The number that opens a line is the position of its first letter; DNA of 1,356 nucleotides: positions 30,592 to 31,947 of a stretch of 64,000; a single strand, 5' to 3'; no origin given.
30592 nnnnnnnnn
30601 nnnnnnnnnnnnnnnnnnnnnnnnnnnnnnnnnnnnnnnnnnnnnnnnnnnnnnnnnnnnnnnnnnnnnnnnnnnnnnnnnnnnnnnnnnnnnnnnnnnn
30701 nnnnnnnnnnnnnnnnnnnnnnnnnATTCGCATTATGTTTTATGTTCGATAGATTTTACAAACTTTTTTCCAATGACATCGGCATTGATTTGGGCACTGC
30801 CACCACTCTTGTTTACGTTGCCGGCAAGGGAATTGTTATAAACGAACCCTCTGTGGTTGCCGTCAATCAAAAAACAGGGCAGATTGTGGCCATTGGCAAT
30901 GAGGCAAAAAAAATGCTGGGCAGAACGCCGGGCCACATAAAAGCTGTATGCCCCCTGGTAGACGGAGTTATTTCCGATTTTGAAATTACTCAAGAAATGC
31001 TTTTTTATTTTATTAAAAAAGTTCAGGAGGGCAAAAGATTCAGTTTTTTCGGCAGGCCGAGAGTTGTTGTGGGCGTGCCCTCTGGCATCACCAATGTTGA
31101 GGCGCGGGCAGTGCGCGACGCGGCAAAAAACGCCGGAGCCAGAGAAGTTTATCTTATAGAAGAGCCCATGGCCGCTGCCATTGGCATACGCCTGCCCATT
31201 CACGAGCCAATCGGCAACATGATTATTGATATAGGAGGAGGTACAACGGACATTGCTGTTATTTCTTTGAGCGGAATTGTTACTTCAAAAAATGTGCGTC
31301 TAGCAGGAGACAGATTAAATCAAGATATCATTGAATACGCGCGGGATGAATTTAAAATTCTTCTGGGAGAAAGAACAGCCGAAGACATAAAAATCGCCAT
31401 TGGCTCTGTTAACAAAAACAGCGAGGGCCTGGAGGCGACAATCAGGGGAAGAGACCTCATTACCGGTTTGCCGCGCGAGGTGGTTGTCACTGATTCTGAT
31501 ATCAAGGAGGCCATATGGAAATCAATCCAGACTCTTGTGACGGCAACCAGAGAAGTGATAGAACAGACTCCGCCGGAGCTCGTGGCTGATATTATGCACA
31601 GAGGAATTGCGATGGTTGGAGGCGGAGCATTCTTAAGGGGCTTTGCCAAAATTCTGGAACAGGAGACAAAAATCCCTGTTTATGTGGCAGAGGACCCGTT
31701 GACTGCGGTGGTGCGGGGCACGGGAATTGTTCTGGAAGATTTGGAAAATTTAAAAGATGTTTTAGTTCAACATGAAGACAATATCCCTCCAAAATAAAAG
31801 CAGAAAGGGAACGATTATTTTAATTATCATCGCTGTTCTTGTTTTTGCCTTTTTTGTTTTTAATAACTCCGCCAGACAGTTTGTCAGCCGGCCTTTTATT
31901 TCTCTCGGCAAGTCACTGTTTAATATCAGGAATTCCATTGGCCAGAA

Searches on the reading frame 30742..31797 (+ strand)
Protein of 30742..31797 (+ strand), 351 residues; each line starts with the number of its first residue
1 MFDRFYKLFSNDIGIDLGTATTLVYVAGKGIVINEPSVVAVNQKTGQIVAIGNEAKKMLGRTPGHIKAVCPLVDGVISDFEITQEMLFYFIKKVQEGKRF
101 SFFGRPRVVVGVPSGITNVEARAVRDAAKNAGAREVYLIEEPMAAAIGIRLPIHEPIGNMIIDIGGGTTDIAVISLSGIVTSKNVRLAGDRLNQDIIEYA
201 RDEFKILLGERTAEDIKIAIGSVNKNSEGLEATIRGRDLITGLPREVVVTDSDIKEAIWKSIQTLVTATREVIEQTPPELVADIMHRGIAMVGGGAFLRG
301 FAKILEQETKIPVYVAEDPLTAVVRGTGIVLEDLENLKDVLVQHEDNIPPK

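Call 8: search_protein_families(library=pfam, proteins=[window:30742-31797:+])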
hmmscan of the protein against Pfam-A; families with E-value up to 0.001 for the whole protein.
window:30742-31797:+ (351 aa): 4 families
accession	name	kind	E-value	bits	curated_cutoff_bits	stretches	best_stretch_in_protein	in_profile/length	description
PF06723.19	MreB_Mbl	-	9.5e-139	462.2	27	1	10-338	1-326/327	MreB/Mbl protein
PF00012.26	HSP70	-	1.7e-11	43.5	20.6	1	107-209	135-243/599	Hsp70 protein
PF14450.12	FtsA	-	3.5e-10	40.8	31.8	1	161-318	2-112/127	Cell division protein FtsA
PF11104.14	PilM_2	-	0.00036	20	27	0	289-317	278-306/340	Type IV pilus assembly protein PilM;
